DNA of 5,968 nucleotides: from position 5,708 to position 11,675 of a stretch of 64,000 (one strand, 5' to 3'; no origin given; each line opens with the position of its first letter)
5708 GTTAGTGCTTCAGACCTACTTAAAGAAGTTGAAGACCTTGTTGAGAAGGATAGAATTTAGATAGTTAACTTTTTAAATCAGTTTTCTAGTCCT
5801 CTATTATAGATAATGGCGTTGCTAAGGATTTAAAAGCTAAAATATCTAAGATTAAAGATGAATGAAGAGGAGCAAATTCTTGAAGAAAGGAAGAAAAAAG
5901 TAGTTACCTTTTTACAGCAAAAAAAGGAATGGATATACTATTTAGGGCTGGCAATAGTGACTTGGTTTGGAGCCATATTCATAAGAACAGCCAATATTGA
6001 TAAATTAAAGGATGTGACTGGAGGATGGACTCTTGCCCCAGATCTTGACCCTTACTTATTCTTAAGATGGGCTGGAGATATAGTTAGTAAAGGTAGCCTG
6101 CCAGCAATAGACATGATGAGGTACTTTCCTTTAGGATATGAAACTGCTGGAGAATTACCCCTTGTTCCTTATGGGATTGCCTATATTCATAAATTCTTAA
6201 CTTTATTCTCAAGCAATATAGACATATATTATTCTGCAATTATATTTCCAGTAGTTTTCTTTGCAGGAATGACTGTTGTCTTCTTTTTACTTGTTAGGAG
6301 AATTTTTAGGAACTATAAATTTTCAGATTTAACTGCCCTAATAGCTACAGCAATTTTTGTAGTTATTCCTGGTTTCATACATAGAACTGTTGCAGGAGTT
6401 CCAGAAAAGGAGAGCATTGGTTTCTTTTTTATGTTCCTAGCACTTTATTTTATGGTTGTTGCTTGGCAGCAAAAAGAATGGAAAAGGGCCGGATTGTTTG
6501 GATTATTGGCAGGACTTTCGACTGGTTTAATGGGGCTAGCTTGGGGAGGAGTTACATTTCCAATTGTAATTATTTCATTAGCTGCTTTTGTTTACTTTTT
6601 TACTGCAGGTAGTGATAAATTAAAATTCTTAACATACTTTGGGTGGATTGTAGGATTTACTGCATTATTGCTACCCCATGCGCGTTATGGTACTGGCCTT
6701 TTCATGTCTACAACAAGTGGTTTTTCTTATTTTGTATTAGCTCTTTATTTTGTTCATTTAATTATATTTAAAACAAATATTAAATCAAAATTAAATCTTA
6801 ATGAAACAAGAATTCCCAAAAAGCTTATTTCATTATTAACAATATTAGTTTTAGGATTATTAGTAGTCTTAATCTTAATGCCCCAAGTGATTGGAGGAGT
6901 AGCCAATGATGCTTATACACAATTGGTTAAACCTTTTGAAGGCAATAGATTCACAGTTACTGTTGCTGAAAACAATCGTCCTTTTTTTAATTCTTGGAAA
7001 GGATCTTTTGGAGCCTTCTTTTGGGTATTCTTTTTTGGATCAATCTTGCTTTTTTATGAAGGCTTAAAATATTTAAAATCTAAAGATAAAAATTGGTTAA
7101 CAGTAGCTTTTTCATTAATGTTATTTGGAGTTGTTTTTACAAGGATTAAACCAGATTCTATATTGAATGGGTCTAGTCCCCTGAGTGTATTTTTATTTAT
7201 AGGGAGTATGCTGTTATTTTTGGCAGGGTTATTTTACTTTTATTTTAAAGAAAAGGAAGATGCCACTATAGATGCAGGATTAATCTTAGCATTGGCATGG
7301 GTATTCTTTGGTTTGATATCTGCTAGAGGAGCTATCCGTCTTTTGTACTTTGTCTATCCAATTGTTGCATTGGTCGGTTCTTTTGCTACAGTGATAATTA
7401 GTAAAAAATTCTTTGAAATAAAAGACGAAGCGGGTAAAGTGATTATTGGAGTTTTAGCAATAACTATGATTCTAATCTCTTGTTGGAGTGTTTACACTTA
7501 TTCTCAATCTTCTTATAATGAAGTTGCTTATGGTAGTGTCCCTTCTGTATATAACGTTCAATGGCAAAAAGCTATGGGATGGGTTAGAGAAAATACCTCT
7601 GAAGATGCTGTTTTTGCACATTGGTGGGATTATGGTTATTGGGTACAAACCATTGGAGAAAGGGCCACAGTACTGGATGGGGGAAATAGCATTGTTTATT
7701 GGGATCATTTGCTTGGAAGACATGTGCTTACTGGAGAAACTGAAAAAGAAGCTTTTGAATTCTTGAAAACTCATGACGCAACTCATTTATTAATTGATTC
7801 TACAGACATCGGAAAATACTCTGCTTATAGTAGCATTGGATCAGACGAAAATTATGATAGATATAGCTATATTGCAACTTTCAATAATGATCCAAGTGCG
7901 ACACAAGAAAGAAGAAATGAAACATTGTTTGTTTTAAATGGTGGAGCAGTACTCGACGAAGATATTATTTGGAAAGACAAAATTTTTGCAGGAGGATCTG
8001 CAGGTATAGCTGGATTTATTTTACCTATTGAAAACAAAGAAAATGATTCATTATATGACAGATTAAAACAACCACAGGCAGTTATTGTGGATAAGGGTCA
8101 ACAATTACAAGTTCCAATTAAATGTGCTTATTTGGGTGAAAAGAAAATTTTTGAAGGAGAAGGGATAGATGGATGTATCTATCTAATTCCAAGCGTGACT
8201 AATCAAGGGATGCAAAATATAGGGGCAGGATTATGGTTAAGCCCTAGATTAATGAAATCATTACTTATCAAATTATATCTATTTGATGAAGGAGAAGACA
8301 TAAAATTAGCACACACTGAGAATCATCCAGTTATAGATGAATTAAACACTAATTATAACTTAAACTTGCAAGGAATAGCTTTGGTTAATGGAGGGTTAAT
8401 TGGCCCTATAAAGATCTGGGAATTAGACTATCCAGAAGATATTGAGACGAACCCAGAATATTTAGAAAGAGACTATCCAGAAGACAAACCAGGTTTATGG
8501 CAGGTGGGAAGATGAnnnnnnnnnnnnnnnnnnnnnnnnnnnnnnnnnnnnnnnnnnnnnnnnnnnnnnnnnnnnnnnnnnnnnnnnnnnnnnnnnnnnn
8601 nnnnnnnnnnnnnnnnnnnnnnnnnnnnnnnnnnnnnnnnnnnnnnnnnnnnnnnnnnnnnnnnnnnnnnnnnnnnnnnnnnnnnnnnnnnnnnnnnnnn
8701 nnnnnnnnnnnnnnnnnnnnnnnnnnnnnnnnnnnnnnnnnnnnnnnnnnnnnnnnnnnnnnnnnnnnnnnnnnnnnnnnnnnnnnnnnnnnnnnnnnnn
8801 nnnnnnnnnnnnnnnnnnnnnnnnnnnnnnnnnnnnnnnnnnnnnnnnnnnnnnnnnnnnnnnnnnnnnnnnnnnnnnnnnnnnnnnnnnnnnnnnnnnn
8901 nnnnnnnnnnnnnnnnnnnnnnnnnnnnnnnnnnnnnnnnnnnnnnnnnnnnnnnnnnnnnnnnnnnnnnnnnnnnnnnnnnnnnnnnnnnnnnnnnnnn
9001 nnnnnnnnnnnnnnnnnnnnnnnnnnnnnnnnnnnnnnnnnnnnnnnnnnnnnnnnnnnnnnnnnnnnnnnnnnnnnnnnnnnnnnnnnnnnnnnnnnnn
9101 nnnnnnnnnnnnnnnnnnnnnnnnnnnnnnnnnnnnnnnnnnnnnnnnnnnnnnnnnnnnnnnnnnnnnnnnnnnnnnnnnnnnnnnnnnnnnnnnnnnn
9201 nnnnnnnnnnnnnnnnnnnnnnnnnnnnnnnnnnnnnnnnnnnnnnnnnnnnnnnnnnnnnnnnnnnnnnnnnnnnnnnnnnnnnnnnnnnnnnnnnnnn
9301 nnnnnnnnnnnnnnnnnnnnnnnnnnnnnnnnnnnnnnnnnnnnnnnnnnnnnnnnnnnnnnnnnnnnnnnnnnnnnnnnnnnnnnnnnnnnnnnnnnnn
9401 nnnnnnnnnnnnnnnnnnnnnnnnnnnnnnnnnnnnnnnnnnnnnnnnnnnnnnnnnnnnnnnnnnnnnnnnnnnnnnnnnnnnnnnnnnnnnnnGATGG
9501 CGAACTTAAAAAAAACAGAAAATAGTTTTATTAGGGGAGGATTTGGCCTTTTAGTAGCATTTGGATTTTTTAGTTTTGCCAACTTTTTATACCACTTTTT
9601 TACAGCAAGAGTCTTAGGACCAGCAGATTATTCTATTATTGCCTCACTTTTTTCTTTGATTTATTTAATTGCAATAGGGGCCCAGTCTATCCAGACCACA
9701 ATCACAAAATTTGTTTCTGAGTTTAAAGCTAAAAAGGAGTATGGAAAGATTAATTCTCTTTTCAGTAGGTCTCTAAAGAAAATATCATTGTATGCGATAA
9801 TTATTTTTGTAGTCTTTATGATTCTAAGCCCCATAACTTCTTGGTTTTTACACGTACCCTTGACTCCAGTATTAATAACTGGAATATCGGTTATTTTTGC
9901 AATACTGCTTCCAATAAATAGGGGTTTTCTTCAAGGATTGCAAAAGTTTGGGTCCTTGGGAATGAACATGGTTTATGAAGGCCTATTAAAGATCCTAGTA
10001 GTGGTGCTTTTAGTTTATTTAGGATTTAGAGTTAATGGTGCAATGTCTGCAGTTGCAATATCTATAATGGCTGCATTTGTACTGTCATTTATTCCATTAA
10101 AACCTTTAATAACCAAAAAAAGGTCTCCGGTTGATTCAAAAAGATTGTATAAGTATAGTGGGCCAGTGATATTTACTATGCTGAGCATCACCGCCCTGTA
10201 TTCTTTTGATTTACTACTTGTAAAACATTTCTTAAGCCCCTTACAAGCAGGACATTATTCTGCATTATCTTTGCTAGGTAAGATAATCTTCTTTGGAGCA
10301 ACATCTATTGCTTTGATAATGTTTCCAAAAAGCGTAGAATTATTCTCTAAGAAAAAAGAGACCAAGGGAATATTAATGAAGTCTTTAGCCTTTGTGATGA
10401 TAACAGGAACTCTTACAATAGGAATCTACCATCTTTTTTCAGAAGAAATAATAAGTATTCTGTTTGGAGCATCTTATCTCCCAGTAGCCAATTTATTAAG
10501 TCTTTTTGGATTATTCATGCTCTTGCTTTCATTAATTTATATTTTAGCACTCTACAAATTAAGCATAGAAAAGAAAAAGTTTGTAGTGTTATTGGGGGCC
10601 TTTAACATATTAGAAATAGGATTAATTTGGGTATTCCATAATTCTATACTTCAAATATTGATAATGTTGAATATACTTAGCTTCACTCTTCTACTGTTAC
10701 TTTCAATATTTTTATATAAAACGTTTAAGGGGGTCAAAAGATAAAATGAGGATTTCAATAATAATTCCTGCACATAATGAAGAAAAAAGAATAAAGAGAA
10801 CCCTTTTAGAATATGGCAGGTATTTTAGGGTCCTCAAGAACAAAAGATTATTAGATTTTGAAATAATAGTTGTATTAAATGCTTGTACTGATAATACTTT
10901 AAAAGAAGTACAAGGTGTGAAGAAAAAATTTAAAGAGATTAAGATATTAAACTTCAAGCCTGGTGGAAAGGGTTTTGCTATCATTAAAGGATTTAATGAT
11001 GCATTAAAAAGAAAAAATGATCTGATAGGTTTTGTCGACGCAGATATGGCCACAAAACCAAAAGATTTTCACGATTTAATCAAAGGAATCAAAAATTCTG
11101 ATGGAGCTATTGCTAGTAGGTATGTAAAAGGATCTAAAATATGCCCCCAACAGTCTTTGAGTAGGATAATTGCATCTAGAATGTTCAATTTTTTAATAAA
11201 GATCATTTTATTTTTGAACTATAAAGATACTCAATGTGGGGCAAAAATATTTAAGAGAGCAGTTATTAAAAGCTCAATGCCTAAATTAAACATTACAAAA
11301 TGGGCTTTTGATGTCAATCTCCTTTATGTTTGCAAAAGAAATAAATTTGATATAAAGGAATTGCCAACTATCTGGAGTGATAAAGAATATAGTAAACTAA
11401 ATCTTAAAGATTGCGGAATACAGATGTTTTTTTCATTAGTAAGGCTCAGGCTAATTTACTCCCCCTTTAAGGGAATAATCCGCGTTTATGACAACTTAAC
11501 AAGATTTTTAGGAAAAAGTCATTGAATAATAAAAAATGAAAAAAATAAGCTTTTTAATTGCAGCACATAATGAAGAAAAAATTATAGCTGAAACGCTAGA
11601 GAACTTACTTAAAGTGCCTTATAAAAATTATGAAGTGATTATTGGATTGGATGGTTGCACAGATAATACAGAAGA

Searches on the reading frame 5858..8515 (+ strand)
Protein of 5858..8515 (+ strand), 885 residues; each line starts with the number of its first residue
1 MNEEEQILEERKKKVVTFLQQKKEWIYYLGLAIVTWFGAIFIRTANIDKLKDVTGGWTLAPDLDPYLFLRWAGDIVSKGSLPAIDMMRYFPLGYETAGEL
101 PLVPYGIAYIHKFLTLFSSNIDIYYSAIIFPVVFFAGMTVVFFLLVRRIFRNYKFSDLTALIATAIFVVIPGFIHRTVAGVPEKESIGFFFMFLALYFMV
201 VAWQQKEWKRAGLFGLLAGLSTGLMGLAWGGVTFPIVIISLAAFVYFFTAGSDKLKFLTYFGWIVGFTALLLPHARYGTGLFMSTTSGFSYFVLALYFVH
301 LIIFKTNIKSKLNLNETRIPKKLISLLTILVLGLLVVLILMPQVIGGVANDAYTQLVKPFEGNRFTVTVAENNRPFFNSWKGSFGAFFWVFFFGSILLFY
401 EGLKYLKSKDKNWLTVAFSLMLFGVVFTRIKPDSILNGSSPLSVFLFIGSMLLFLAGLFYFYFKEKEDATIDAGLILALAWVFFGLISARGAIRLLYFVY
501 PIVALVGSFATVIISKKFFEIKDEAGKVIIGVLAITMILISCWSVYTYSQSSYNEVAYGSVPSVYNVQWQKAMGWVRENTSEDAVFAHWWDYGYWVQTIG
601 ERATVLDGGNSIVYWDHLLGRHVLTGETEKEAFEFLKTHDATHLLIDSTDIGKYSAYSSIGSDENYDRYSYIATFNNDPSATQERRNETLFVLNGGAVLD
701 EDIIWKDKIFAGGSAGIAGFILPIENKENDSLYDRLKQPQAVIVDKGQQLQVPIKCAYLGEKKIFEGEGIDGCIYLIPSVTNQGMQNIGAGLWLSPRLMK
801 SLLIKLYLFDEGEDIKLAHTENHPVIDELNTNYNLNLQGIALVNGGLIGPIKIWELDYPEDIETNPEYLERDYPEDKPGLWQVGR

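Call 5: search_protein_families(library=pfam, proteins=[window:5858-8515:+], max_evalue=0.001)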
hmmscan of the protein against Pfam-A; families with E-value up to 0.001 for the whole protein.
window:5858-8515:+ (885 aa): 3 families
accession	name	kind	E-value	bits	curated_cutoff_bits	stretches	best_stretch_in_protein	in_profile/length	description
PF02516.20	STT3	-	3.6e-14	53.5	24.5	1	58-539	27-395/405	Oligosaccharyl transferase STT3, N-terminal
PF10034.15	Dpy19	-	0.00014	20.7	27.2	1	481-587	433-528/653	Q-cell neuroblast polarisation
PF21436.2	STT3-PglB_core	-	0.00053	20.9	23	0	583-610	3-29/131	STT3/PglB/AglB core domain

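Call 74: search_protein_families(library=ncbifam, proteins=[window:5858-8515:+], max_evalue=0.00001)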
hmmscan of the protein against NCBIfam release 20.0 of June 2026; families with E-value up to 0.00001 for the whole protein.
window:5858-8515:+ (885 aa): 1 family
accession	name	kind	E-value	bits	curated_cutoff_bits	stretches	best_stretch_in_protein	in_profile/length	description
TIGR04154.1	archaeo_STT3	subfamily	4e-23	81.7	450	1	63-678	33-622/831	oligosaccharyl transferase, archaeosortase A system-associated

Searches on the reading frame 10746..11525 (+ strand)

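Call 5: search_protein_families(library=pfam, proteins=[window:10746-11525:+], max_evalue=0.001)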
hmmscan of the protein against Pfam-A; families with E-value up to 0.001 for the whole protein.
window:10746-11525:+ (259 aa): 3 families
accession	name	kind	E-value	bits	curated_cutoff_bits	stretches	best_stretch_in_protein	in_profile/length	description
PF00535.33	Glycos_transf_2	-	2.5e-19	70.3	23.3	1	4-175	1-165/168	Glycosyl transferase family 2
PF13641.12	Glyco_tranf_2_3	-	4e-06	27.4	27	1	3-108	3-104/230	Glycosyltransferase like family 2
PF10111.15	Glyco_tranf_2_2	-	0.00029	20.8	27.3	1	4-113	1-104/276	Glycosyltransferase like family 2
